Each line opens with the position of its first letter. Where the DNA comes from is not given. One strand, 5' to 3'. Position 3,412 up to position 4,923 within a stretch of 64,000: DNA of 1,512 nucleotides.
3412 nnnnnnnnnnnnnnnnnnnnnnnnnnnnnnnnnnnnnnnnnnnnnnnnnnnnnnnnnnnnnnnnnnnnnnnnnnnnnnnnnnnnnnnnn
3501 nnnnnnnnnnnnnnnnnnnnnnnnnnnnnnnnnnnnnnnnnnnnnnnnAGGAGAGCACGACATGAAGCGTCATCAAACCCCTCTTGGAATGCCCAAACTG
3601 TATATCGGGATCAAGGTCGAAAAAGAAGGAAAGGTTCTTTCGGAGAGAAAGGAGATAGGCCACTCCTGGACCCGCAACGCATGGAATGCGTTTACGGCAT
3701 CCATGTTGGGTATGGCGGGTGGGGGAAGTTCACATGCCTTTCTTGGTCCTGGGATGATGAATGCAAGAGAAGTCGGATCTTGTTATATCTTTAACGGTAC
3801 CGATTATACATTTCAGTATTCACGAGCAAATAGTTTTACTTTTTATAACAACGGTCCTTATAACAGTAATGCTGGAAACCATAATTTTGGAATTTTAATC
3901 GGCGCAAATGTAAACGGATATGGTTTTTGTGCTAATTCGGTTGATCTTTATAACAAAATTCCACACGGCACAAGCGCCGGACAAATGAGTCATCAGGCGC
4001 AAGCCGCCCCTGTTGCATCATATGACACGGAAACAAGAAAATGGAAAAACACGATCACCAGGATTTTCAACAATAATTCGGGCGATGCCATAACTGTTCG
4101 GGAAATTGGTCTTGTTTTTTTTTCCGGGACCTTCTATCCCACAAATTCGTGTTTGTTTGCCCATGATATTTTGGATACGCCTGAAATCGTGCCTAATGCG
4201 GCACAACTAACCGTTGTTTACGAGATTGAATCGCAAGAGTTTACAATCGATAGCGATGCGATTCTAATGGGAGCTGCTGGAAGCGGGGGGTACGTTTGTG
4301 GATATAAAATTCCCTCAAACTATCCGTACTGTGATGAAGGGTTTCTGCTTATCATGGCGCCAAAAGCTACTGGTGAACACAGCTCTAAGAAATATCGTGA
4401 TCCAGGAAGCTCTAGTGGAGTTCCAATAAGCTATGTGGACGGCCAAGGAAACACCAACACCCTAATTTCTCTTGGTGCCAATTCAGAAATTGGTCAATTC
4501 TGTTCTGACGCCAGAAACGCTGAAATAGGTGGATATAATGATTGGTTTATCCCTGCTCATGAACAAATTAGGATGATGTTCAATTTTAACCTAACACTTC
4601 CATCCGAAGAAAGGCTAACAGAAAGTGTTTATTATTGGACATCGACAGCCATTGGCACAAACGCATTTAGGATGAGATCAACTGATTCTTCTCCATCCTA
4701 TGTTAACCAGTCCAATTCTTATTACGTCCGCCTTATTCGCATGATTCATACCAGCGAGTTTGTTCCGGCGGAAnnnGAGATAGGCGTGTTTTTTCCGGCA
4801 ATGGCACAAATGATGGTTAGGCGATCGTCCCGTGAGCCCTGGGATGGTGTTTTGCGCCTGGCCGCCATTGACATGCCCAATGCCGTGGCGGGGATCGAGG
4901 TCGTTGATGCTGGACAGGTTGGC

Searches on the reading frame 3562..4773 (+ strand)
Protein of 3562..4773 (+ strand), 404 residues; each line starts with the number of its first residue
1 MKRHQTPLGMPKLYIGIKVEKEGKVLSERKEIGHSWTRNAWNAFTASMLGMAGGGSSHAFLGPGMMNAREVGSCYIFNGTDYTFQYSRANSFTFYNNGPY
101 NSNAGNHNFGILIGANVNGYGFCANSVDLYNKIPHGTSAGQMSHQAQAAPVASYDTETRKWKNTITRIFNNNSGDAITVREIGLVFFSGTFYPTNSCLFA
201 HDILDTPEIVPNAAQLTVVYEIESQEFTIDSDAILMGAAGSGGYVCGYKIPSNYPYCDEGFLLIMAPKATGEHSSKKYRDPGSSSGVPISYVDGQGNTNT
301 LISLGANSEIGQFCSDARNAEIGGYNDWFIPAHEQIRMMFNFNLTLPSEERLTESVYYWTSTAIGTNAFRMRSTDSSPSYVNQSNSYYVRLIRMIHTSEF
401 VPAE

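Call 5: search_protein_families(library=pfam, proteins=[window:3562-4773:+], max_evalue=0.01)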
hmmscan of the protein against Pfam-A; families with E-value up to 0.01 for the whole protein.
window:3562-4773:+ (404 aa): 1 family
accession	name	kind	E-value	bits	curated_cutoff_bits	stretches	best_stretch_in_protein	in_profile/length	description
PF07603.17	Lcl_C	-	1.5e-07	32.1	34.9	1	310-393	27-117/117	Lcl C-terminal domain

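Call 6: search_protein_families(library=phrogs, proteins=[window:3562-4773:+], max_evalue=0.001)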
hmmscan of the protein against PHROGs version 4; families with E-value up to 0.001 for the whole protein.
window:3562-4773:+ (404 aa): 1 family
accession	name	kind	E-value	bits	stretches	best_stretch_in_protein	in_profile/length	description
phrog_4245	-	unknown function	3.2e-14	53.8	1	240-396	425-580/583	-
